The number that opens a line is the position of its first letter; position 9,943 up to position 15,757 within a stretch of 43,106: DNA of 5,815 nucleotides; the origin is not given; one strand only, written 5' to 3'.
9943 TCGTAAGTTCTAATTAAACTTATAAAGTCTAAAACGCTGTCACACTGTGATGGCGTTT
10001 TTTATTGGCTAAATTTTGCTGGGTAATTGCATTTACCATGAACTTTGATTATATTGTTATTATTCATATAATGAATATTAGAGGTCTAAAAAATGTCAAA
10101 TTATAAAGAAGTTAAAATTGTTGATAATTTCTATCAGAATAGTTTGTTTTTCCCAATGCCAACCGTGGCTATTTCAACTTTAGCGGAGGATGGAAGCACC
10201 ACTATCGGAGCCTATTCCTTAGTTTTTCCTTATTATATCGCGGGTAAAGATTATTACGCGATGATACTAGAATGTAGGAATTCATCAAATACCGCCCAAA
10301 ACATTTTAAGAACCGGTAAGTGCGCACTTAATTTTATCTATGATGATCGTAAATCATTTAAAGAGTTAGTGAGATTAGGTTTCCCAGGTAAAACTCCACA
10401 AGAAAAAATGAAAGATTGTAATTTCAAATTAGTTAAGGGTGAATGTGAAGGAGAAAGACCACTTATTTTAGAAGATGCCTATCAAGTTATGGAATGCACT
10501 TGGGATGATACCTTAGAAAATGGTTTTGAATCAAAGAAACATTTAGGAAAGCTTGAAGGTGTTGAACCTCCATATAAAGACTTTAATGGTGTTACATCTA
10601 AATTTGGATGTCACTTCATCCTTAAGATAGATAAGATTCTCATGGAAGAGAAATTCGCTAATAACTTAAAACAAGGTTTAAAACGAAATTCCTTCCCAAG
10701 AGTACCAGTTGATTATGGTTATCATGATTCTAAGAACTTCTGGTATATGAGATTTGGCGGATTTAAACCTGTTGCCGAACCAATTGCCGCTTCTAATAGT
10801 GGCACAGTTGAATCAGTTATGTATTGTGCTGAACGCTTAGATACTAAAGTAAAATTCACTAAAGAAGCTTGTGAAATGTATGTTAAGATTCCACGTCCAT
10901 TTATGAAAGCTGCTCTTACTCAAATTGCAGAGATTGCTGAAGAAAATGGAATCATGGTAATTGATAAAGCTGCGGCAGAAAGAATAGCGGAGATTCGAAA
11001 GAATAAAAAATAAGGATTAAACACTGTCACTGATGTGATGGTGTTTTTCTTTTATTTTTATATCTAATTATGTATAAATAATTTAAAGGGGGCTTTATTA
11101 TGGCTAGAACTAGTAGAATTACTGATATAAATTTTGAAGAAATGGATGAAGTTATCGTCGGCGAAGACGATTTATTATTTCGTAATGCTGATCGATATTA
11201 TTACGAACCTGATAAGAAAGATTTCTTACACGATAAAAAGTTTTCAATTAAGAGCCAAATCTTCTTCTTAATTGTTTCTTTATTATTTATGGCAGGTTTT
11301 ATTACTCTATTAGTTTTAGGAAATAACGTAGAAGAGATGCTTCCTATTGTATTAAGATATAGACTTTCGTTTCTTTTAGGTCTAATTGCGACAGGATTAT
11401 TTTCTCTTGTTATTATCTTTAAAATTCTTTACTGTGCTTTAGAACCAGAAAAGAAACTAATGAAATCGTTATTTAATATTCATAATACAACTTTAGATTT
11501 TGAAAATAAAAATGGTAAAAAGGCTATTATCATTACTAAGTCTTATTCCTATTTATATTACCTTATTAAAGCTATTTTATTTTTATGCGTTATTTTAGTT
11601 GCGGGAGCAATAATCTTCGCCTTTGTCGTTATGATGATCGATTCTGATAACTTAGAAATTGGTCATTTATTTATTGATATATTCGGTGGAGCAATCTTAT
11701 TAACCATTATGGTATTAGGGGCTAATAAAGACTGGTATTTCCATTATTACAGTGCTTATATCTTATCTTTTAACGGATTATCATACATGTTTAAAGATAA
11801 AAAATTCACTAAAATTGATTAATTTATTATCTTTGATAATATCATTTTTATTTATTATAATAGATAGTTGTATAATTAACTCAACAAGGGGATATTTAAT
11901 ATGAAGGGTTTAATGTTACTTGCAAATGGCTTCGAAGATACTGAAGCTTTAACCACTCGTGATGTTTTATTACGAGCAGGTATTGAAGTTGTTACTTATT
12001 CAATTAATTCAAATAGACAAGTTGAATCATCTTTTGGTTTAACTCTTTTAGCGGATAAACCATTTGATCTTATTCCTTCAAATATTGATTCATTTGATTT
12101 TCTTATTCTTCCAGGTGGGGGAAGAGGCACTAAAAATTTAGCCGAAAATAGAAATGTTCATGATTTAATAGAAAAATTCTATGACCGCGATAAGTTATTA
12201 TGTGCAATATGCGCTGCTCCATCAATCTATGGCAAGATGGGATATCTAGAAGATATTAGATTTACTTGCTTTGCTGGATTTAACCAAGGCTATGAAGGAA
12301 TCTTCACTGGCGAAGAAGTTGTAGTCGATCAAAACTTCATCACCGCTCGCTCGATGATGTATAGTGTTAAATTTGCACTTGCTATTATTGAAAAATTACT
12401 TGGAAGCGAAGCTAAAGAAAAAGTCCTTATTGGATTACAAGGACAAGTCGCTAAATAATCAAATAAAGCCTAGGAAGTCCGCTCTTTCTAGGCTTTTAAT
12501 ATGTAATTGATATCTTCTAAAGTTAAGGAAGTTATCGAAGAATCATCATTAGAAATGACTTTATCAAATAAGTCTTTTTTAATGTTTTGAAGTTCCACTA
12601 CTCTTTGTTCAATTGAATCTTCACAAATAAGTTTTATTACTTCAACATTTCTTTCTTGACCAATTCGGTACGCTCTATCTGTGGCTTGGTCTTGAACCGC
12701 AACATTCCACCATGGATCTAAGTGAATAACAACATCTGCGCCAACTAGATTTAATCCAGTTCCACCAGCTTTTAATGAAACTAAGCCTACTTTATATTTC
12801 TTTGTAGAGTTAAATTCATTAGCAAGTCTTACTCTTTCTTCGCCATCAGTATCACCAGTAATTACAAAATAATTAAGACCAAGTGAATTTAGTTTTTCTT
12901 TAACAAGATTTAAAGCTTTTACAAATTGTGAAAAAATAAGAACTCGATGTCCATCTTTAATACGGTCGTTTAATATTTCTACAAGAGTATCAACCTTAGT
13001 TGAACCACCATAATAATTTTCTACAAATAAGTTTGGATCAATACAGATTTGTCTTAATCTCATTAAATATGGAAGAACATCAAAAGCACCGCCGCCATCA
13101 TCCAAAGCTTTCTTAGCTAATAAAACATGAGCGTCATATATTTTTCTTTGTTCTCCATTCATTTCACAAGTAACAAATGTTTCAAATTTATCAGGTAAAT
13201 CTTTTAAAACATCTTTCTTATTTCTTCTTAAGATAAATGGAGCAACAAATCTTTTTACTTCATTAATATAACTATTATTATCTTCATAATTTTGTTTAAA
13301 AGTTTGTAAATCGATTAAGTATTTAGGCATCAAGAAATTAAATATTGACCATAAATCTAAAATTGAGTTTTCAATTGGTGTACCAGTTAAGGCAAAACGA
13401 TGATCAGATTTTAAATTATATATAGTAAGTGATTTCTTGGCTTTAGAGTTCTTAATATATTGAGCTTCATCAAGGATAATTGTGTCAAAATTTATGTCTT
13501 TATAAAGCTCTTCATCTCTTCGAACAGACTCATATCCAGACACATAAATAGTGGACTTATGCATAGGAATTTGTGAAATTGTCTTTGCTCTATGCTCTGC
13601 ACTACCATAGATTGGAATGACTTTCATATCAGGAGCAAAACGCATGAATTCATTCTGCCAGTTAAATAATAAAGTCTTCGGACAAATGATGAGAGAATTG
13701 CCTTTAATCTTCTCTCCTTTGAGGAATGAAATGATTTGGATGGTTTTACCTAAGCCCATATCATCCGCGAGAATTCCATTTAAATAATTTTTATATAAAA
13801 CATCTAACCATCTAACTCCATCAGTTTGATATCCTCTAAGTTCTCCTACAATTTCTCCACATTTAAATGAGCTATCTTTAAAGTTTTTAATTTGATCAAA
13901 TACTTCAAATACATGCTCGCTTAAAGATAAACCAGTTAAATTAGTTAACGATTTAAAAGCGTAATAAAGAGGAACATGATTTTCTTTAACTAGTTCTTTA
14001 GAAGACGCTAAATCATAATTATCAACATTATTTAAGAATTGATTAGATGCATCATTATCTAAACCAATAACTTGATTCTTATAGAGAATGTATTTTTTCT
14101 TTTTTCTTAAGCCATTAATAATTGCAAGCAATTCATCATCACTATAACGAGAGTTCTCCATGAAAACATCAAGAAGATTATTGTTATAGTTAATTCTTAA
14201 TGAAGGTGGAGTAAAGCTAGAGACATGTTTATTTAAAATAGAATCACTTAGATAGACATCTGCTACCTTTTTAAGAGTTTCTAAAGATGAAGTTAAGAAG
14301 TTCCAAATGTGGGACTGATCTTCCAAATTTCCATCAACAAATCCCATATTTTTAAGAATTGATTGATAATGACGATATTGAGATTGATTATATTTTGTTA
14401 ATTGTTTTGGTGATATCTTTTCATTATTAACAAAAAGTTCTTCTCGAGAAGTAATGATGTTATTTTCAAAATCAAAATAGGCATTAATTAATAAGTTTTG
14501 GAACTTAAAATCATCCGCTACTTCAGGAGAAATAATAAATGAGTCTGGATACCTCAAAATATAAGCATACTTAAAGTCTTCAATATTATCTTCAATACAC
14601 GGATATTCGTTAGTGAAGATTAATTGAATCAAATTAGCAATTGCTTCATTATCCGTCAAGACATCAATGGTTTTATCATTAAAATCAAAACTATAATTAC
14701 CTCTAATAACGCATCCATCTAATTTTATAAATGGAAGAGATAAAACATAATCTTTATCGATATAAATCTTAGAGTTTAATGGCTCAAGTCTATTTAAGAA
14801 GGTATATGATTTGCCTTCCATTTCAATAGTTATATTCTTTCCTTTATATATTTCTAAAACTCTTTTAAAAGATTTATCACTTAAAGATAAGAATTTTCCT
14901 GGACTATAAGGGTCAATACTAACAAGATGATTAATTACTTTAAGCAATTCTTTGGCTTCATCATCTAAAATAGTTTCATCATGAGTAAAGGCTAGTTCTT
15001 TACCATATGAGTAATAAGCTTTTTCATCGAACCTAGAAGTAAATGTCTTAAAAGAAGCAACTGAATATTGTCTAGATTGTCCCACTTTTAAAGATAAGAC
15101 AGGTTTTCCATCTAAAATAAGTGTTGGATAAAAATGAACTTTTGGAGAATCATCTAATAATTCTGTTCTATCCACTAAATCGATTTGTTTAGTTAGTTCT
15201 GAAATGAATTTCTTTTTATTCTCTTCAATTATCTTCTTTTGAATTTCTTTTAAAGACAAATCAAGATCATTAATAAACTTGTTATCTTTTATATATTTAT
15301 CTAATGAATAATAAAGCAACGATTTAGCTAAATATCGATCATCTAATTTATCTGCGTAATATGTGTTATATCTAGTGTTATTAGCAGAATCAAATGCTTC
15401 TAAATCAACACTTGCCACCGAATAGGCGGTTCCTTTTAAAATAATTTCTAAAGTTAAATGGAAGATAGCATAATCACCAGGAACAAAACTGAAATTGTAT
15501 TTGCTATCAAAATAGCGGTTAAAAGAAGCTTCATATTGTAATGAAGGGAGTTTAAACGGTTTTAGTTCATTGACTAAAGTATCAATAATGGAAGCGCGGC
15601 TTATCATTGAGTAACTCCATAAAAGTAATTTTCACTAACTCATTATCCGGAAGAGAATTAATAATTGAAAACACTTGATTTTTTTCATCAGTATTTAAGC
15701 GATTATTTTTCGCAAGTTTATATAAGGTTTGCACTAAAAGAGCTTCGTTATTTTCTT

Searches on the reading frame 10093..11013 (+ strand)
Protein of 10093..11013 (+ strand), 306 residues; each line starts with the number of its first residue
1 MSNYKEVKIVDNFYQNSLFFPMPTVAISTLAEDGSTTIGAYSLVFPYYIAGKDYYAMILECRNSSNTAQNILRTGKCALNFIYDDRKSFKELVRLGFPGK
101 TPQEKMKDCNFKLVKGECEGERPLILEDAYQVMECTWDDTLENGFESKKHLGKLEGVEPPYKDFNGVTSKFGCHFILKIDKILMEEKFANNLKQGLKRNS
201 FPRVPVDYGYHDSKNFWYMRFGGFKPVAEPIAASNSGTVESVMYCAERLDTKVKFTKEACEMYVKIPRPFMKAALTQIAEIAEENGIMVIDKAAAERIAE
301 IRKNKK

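Call 65: search_protein_families(library=pfam, proteins=[window:10093-11013:+], max_evalue=0.001)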
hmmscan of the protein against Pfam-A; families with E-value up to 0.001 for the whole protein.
window:10093-11013:+ (306 aa): 1 family
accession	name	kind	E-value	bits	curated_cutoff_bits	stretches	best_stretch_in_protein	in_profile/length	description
PF01613.24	Flavin_Reduct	-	0.0003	21.4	27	1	60-142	40-117/153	Flavin reductase like domain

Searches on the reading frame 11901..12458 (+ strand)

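Call 9: search_protein_families(library=pfam, proteins=[window:11901-12458:+], max_evalue=0.001)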
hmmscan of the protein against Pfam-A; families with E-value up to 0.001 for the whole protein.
window:11901-12458:+ (185 aa): 1 family
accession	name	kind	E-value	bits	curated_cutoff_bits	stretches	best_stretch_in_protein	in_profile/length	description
PF01965.30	DJ-1_PfpI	-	3.3e-32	112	26.6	1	3-164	3-164/165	DJ-1/PfpI family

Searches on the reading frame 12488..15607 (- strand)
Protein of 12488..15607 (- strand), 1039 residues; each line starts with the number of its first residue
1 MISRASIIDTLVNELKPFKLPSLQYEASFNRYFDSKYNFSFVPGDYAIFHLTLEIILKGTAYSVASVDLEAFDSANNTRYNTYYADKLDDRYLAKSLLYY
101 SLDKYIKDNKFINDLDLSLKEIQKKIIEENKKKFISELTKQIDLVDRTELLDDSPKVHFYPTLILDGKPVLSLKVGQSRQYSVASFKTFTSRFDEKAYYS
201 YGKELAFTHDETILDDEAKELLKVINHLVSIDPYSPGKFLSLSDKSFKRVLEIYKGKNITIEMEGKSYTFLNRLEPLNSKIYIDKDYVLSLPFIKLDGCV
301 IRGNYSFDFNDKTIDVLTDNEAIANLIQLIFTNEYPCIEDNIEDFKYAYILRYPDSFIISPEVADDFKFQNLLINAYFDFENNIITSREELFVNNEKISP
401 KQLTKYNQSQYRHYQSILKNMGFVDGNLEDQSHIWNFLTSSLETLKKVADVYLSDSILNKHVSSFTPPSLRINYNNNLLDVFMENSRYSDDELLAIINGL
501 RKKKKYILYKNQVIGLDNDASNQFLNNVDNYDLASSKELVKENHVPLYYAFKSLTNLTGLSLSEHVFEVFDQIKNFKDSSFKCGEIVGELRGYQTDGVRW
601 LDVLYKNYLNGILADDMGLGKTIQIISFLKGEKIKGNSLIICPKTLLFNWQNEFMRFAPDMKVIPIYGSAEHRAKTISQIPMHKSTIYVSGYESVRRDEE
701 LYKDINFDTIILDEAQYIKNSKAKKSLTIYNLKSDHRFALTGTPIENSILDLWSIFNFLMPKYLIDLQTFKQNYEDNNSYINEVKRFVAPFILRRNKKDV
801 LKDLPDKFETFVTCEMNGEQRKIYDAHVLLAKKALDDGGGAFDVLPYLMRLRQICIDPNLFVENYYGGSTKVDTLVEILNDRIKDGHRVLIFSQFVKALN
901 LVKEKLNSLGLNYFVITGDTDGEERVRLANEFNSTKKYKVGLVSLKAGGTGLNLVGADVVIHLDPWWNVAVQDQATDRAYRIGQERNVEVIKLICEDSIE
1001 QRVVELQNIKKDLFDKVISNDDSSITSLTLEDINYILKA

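Call 9: search_protein_families(library=pfam, proteins=[window:12488-15607:-], max_evalue=0.001)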
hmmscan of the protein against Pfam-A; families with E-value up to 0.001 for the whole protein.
window:12488-15607:- (1039 aa): 5 families
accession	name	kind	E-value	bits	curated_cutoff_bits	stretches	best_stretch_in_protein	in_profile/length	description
PF00176.29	SNF2-rel_dom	-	4.5e-68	229.9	24.9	1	593-860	1-290/290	SNF2-related domain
PF00271.37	Helicase_C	-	2.4e-24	86.2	23.5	1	871-983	2-110/110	Helicase conserved C-terminal domain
PF08455.15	SNF2_assoc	-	6.7e-21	75.1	27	1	239-582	2-371/373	Bacterial SNF2 helicase associated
PF04851.21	ResIII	-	7.9e-10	39.3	22.5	1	590-745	4-163/164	Type III restriction enzyme, res subunit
PF16203.11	ERCC3_RAD25_C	-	0.00016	21.5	27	1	882-965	56-133/248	ERCC3/RAD25/XPB C-terminal helicase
